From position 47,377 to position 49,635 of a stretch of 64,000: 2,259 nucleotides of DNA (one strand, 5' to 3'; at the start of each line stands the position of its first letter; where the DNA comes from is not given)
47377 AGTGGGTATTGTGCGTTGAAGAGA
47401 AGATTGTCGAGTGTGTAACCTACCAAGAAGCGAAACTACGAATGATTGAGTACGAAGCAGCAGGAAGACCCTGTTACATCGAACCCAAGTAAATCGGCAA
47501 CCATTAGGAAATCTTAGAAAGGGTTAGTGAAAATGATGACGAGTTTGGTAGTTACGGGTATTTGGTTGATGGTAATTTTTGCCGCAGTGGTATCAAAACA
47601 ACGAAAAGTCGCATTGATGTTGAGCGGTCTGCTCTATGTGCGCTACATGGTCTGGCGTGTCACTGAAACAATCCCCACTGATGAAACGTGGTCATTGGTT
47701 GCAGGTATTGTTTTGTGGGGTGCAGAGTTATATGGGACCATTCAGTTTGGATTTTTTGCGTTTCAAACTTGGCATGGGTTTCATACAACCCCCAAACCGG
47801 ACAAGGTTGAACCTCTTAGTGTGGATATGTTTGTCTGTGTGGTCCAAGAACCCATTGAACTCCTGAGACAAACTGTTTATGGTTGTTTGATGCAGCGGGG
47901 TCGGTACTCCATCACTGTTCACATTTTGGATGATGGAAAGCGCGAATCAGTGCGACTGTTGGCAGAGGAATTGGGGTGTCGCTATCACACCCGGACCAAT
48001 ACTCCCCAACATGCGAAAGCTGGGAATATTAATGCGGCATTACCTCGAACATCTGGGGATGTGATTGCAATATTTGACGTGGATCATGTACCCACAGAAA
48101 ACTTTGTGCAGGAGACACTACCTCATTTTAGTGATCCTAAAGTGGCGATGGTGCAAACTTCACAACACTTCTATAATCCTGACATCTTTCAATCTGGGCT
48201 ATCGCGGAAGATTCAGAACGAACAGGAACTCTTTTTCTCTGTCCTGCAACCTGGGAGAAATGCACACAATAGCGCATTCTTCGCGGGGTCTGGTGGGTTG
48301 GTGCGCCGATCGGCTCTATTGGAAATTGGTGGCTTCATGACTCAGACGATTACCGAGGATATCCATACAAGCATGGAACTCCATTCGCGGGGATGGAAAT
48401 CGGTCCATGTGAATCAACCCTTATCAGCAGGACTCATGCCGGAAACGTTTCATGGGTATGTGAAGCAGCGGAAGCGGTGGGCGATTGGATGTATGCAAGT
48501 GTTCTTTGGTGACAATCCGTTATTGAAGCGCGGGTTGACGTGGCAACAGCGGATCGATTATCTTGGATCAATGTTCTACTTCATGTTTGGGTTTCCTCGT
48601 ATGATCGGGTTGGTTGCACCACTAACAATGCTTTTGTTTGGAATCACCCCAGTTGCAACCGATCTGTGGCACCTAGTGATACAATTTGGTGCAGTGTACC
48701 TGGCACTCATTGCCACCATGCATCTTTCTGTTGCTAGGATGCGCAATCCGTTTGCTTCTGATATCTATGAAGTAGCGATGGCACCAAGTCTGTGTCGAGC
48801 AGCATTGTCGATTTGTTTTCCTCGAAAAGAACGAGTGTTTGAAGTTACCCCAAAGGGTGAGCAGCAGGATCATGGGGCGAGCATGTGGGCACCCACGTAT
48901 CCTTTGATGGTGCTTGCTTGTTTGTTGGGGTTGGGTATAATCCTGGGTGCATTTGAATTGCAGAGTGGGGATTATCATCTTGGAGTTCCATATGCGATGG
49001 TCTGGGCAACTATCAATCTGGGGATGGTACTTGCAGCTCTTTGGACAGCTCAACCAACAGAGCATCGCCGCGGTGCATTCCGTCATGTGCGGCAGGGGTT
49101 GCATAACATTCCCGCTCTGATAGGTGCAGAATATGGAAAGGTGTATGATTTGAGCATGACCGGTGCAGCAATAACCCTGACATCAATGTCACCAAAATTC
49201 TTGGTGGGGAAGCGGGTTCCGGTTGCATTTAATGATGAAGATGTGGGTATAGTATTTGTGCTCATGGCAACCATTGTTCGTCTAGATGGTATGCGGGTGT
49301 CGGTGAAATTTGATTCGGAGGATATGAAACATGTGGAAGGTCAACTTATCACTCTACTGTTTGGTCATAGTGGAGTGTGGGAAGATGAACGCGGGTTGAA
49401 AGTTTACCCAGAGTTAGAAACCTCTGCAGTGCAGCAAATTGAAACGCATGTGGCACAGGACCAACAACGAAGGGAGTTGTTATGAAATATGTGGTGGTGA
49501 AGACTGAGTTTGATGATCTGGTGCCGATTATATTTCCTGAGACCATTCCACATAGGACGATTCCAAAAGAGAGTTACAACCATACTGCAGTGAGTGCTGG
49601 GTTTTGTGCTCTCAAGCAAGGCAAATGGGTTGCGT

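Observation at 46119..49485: Phage-borne c-di-GMP / polysaccharide module: LuxI-like acyltransferase, PilZ-like protein and BcsA-like synthase with PilZ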

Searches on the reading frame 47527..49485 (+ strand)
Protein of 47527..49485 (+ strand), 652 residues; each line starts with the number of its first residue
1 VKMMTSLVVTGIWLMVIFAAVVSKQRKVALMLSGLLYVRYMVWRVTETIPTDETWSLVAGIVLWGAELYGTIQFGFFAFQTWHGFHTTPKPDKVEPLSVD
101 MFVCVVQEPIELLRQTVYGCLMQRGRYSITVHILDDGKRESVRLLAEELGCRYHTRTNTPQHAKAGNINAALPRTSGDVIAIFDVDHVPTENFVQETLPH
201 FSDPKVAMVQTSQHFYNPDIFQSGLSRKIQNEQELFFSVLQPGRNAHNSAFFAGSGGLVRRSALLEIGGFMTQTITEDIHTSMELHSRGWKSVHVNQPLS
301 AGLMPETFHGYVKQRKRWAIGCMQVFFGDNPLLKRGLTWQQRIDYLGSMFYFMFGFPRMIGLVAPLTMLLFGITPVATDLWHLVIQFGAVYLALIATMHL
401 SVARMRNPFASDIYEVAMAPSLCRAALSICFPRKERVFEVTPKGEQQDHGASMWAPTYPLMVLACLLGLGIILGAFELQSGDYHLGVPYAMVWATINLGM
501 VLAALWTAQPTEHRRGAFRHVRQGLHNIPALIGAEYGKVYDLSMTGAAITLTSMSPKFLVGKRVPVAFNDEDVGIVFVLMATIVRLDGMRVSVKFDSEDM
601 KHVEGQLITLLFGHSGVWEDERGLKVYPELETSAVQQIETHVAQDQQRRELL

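Call 3: search_protein_families(library=pfam, proteins=[window:47527-49485:+], max_evalue=0.1)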
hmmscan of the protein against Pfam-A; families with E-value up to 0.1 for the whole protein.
window:47527-49485:+ (652 aa): 6 families
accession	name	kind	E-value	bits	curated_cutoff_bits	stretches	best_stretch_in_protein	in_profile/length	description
PF13632.12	Glyco_trans_2_3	-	9.9e-27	94.5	27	1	180-384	2-191/198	Glycosyl transferase family group 2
PF13641.12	Glyco_tranf_2_3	-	8.7e-24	85.2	27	1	102-320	6-229/230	Glycosyltransferase like family 2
PF00535.33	Glycos_transf_2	-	1.8e-16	61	23.3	1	103-267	4-167/168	Glycosyl transferase family 2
PF03552.20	Cellulose_synt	-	2.4e-11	43.4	24.7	1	269-397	416-550/722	Cellulose synthase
PF13506.12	Glyco_transf_21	-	5.4e-11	42.7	21.7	1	163-319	17-173/174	Glycosyl transferase family 21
PF07238.19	PilZ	-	1.5e-07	32.2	22.5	1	536-612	24-101/102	PilZ domain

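Call 4: search_protein_families(library=ncbifam, proteins=[window:47527-49485:+], max_evalue=0.01)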
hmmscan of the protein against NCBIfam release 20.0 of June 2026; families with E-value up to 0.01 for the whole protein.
window:47527-49485:+ (652 aa): 10 families
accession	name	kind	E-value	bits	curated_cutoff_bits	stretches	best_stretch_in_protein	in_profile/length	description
TIGR03030.1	CelA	equivalog_domain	1.6e-143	479.3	699.1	1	7-626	39-683/714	UDP-forming cellulose synthase catalytic subunit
NF008558.0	PRK11498.1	equivalog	3.1e-108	362.9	992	1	30-618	203-796/872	UDP-forming cellulose synthase catalytic subunit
TIGR03937.1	PgaC_IcaA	equivalog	7.4e-17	61.4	422.3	1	69-352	18-303/407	poly-beta-1,6-N-acetyl-D-glucosamine synthase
TIGR03965.1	mycofact_glyco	equivalog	9.1e-10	38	280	1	121-291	98-269/467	mycofactocin biosynthesis glycosyltransferase MftF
NF041875.1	EPS_EpsD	equivalog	9.6e-08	31.8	370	1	130-299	32-203/325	exopolysaccharide biosynthesis glycosyltransferase EpsD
NF053846.1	glyco_with_XrtP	equivalog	1.5e-07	30.4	520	1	203-403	162-378/440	XrtP-associated glycosyltransferase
TIGR03472.1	HpnI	equivalog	5.4e-07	28.8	310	1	163-319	113-269/373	bacteriohopanetetrol glucosamine biosynthesis glycosyltransferase HpnI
TIGR04242.1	nodulat_NodC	equivalog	1.2e-06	27.7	550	1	92-320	44-282/395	chitooligosaccharide synthase NodC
TIGR03111.1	glyc2_xrt_Gpos1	hypoth_equivalog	0.00039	19.3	363.95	1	161-386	116-351/439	TIGR03111 family XrtG-associated glycosyltransferase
TIGR04283.1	glyco_like_mftF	equivalog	0.0039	16.8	182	1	130-293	30-176/221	TIGR04283 family arsenosugar biosynthesis glycosyltransferase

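Call 6: search_dna_similar(query=window:47527-49485:+, collection=phages, mode=protein, max_rows=30)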
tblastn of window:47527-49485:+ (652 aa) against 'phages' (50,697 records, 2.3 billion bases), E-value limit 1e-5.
Records with a match: 19; places in all: 19; records where one place covers at least 80% of the query: 2.
Best place of each record, by identity: <60% 19.
By first word of the organism name: Listeria 6; Acinetobacter 4; Salmonella 3; Synechococcus 2; Enterococcus 2; Staphylococcus 2.
By host as written in the record: Listeria monocytogenes 6; - 5; Homo sapiens 2; Synechococcus sp. CBW1002 2; Staphylococcus aureus 2; Salmonella enterica subsp. enterica serovar Kentucky 1; Enterococcus faecalis 1.
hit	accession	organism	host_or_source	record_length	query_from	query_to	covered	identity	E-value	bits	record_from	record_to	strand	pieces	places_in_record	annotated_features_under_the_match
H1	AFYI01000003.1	Salmonella enterica subsp. enterica serovar Infantis str. ...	Homo sapiens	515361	30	618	90%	33.9%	2e-79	281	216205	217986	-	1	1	cellulose synthase catalytic subunit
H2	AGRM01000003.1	Salmonella enterica subsp. houtenae str. ATCC BAA-1581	Homo sapiens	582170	30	618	90%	33.8%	2e-79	281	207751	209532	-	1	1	cellulose synthase catalytic subunit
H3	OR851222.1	Salmonella phage S.Kent 1-2-1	Salmonella enterica subsp. enterica ...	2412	30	371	52%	41.5%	1e-75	263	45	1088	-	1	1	record has no annotation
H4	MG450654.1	Synechococcus phage S-CBWM1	Synechococcus sp. CBW1002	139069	24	381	55%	33.8%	2e-46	183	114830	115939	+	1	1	putative cellulose synthase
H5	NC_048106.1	Synechococcus phage S-CBWM1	Synechococcus sp. CBW1002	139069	24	381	55%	33.8%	2e-46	183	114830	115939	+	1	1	putative cellulose synthase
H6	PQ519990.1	Enterococcus phage IME_EF3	-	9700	57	385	50%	25.9%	3e-10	70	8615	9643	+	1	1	record has no annotation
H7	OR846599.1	Enterococcus phage Efs 1-1-1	Enterococcus faecalis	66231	57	385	50%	25.9%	3e-10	70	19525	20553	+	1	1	record has no annotation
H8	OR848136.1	Listeria phage LM 4-14-1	Listeria monocytogenes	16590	126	380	39%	26.9%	1e-11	74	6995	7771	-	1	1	record has no annotation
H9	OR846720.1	Listeria phage LM 4-11-1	Listeria monocytogenes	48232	126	380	39%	26.9%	1e-11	74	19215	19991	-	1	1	record has no annotation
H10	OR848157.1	Listeria phage LM 4-14-1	Listeria monocytogenes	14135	126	380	39%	26.9%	2e-11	74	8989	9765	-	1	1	record has no annotation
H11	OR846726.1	Listeria phage LM 4-11-1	Listeria monocytogenes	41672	126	380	39%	26.9%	2e-11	74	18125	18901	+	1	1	record has no annotation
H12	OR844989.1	Staphylococcus phage SA 1306 Kay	Staphylococcus aureus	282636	76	329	39%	25.0%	4e-10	70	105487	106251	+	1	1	record has no annotation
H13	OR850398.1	Staphylococcus phage SA 1298 Kay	Staphylococcus aureus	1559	76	329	39%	25.0%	2e-10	69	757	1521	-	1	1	record has no annotation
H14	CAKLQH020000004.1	Acinetobacter phage MD-2021a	not known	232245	113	331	34%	24.9%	2e-7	61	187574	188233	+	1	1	pgaC_1: N-glycosyltransferase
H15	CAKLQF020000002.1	Acinetobacter phage MD-2021a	not known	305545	113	331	34%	24.9%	2e-7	61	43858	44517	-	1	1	pgaC_1: N-glycosyltransferase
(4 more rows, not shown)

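Call 13: find_encoding_contigs(protein=window:47527-49485:+, flank=10000)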
Protein window:47527-49485:+ (652 aa): no gene with exactly this product is on record in the collection.

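Call 14: find_homologous_proteins(query=window:47527-49485:+, max_evalue=1e-20)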
Query window:47527-49485:+ (652 aa): 908 proteins with E <= 1e-20 among 8000 candidates; the best 120 are listed.
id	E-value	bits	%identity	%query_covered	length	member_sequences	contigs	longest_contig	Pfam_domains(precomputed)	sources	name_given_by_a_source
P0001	0.0e+0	1502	100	100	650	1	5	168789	PF07238.20,PF13632.13,PF13506.14,PF13641.13,PF03552.21,PF00535.33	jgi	-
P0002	5.5e-206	704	52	95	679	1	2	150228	PF13632.13,PF13506.14,PF13641.13,PF03552.21,PF00535.33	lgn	-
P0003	1.2e-164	567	47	95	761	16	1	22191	PF07238.20,PF13632.13,PF13506.14,PF13641.13,PF03552.21,PF00535.33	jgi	jgi:cellulose synthase (UDP-forming)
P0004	1.2e-164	567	47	95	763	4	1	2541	PF07238.20,PF13632.13,PF13506.14,PF13641.13,PF03552.21,PF00535.33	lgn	-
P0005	1.5e-164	567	46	94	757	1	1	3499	PF07238.20,PF13632.13,PF13506.14,PF13641.13,PF03552.21,PF00535.33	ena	-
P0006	2.1e-164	567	47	94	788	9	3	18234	PF07238.20,PF13632.13,PF13506.14,PF13641.13,PF03552.21,PF00535.33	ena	-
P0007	2.6e-164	566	46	95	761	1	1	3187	PF07238.20,PF13632.13,PF13506.14,PF13641.13,PF03552.21,PF00535.33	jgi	jgi:cellulose synthase (UDP-forming)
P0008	2.7e-164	566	47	90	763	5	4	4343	PF07238.20,PF13632.13,PF13506.14,PF13641.13,PF03552.21,PF00535.33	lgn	-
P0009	4.7e-164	565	47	94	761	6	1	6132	PF07238.20,PF13632.13,PF13506.14,PF13641.13,PF03552.21,PF00535.33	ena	-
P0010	1.1e-163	564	47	94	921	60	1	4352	PF07238.20,PF13632.13,PF13506.14,PF13641.13,PF03552.21,PF00535.33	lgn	-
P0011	1.3e-163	564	46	94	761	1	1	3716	PF07238.20,PF13632.13,PF13506.14,PF13641.13,PF03552.21,PF00535.33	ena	-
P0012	2.3e-163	563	47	94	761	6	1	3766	PF07238.20,PF13632.13,PF13506.14,PF13641.13,PF03552.21,PF00535.33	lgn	-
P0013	2.5e-163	563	46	94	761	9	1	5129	PF07238.20,PF13632.13,PF13506.14,PF13641.13,PF03552.21,PF00535.33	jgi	-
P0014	2.6e-163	563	47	94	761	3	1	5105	PF07238.20,PF13632.13,PF13506.14,PF13641.13,PF03552.21,PF00535.33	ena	-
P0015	2.7e-163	563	46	96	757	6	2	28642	PF07238.20,PF13632.13,PF13506.14,PF13641.13,PF03552.21,PF00535.33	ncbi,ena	-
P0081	6.3e-159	548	46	96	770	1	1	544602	PF07238.20,PF13632.13,PF13506.14,PF13641.13,PF03552.21,PF00535.33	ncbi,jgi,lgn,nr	ncbi:MAG: glycosyltransferase [Nitrospira sp.]|jgi:cellulose synthase (UDP-forming)|nr:glycosyltrans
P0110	2.2e-157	543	50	81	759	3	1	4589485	PF07238.20,PF13632.13,PF13506.14,PF13641.13,PF03552.21,PF00535.33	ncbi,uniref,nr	ncbi:glycosyltransferase family 2 protein [Nitrospira moscoviensis]|uniref:glycosyltransferase famil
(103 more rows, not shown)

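Call 15: find_related_loci(query=window:47527-49485:+, collection=viral_contigs, flank=10000)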
Query window:47527-49485:+ (652 aa) in viral_contigs; peptide patterns used: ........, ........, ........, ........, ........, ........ (x = any residue, [..] = any of these).
5 stretches matched a pattern, but none encodes a relative of the query by tblastn (E <= 1e-3).

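Call 16: find_encoding_contigs(protein=P0001, flank=10000, max_places=6)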
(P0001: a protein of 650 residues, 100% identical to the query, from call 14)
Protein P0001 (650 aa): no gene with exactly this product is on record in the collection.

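Call 17: find_encoding_contigs(protein=P0002, flank=10000, max_places=4)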
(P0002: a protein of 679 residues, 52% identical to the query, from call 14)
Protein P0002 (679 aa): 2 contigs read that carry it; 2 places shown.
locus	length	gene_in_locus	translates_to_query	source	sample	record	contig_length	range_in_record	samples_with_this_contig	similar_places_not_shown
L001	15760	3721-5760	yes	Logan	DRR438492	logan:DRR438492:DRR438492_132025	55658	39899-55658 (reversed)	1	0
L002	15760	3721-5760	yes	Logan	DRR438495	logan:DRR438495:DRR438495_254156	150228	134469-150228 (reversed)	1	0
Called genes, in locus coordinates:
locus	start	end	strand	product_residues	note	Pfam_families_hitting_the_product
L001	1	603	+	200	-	?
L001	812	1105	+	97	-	-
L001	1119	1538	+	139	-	PF05377:FlaC_arch (faint)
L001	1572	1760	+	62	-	-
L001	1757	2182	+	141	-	-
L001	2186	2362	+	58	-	-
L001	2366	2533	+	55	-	-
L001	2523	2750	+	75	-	-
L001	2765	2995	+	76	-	-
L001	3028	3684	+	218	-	PF17036:CBP_BcsS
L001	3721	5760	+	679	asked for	PF13641:Glyco_tranf_2_3, PF00535:Glycos_transf_2, PF13506:Glyco_transf_21, PF13632:Glyco_trans_2_3, PF03552:Cellulose_synt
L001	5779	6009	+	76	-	-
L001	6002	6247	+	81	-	-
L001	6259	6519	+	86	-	-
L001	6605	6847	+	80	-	-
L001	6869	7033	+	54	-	-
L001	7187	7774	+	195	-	PF19474:DUF6011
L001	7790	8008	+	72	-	-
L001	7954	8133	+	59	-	-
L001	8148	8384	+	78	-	-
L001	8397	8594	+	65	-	-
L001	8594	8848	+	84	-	-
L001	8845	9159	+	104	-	-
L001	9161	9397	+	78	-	-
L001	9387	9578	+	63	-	-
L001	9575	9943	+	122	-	-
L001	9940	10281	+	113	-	-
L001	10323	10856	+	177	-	-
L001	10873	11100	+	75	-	-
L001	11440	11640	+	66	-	-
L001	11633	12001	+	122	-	PF00472:RF-1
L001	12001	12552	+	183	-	PF09414:RNA_ligase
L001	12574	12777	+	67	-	-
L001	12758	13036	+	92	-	-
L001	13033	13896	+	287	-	PF13793:Pribosyltran_N (weak), PF00156:Pribosyltran, PF14572:Pribosyl_synth (weak)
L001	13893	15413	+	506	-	PF18127:NAMPT_N, PF04095:NAPRTase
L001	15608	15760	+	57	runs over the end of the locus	-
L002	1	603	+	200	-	?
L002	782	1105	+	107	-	-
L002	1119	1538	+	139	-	PF05377:FlaC_arch (faint)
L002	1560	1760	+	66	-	-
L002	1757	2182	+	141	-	-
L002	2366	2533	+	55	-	-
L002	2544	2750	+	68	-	-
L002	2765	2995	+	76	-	-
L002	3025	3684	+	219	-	PF17036:CBP_BcsS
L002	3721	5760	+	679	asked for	PF13641:Glyco_tranf_2_3, PF00535:Glycos_transf_2, PF13506:Glyco_transf_21, PF13632:Glyco_trans_2_3, PF03552:Cellulose_synt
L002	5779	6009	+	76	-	-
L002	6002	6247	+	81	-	-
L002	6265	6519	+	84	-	-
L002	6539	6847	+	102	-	-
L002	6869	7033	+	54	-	-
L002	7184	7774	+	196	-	PF19474:DUF6011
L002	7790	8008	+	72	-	-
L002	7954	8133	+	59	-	-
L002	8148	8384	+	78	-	-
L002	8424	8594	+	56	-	-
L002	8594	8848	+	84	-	-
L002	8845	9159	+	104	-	-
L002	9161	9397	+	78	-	-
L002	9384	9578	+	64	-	-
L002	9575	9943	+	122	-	-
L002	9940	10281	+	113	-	-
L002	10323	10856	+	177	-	-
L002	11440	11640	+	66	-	-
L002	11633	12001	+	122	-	PF00472:RF-1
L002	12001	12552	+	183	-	PF09414:RNA_ligase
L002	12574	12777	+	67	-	-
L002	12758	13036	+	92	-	-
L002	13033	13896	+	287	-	PF13793:Pribosyltran_N (weak), PF00156:Pribosyltran, PF14572:Pribosyl_synth (weak)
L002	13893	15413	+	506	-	PF18127:NAMPT_N, PF04095:NAPRTase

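Call 19: search_solved_structures(query=window:47533-49485:+, show_alignments=2)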
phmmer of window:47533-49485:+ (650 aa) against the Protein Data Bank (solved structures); distinct sequences matched with E-value up to 0.001: 16.
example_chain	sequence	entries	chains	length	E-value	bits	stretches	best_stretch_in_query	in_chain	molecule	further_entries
7lby_A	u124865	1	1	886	2.4e-87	297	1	26-593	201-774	Cellulose synthase catalytic subunit [UDP-forming]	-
9b8v_E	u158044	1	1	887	2.4e-87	297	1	26-593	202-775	Cellulose synthase catalytic subunit [UDP-forming]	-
9fmv_A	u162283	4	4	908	2.6e-87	296.9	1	26-593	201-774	Cellulose synthase catalytic subunit [UDP-forming]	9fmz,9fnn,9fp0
5ej1_A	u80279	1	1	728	2.9e-81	276.9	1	23-518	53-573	Putative cellulose synthase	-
4hg6_A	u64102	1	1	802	4.3e-81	276.3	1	23-518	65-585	Cellulose Synthase Subunit A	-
4p00_A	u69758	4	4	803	4.3e-81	276.3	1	23-518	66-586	Cellulose Synthase A subunit | Cellulose Synthase subunit A | Putative cellulose synthase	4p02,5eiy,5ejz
6wlb_A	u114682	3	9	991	3.9e-11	45.2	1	267-398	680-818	Cellulose synthase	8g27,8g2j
8vht_A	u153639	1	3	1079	7.7e-11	44.2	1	267-396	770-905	Cellulose synthase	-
7d5k_A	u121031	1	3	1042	1.4e-10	43.3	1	267-396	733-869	Cellulose synthase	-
8vi0_A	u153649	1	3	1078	3.4e-10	42.1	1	267-397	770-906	Cellulose synthase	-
8vhz_A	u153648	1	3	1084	3.7e-08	35.3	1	267-369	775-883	Cellulose synthase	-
7ck3_A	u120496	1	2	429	5.5e-06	28.2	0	263-319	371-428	Cellulose synthase A catalytic subunit 3 [UDP-forming],Cellulose synthase A catalytic subu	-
6yv7_B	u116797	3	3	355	2e-05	26.3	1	133-309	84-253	Glycosyl transferase, family 2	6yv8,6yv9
6yv7_A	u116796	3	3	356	2e-05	26.3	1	133-309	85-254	Glycosyl transferase, family 2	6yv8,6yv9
8dqk_A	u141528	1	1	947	4.8e-05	25.1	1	267-401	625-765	Cellulose synthase-like CslF6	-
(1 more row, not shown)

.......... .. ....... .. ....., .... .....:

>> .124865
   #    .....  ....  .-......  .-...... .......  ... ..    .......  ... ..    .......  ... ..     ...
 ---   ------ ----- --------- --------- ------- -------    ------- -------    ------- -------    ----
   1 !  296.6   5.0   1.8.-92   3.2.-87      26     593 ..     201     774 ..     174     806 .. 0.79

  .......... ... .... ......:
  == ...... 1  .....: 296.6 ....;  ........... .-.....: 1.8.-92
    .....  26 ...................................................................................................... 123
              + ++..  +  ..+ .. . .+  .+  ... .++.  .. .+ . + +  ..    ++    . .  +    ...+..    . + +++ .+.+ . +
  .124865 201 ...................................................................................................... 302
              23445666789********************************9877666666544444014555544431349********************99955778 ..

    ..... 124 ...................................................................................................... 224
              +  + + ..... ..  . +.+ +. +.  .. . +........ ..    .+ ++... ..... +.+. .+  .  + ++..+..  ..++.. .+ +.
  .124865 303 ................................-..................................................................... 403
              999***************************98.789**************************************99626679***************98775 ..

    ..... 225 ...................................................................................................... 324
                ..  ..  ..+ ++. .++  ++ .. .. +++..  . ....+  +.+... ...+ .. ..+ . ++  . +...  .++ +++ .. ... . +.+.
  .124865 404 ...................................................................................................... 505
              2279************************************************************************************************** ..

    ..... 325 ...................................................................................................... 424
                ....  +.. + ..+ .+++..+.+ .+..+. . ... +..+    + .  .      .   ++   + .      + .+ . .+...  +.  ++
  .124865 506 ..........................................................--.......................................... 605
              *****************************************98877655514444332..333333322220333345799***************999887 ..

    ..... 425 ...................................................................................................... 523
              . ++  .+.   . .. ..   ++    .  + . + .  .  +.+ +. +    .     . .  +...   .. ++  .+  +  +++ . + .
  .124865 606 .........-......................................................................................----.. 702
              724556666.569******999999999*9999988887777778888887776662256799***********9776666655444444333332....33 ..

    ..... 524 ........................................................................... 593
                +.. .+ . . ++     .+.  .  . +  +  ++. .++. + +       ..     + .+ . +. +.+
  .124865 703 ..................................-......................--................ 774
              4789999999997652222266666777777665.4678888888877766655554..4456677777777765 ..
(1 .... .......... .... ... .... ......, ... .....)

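Call 20: find_encoding_contigs(protein=P0110, flank=10000, max_places=2)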
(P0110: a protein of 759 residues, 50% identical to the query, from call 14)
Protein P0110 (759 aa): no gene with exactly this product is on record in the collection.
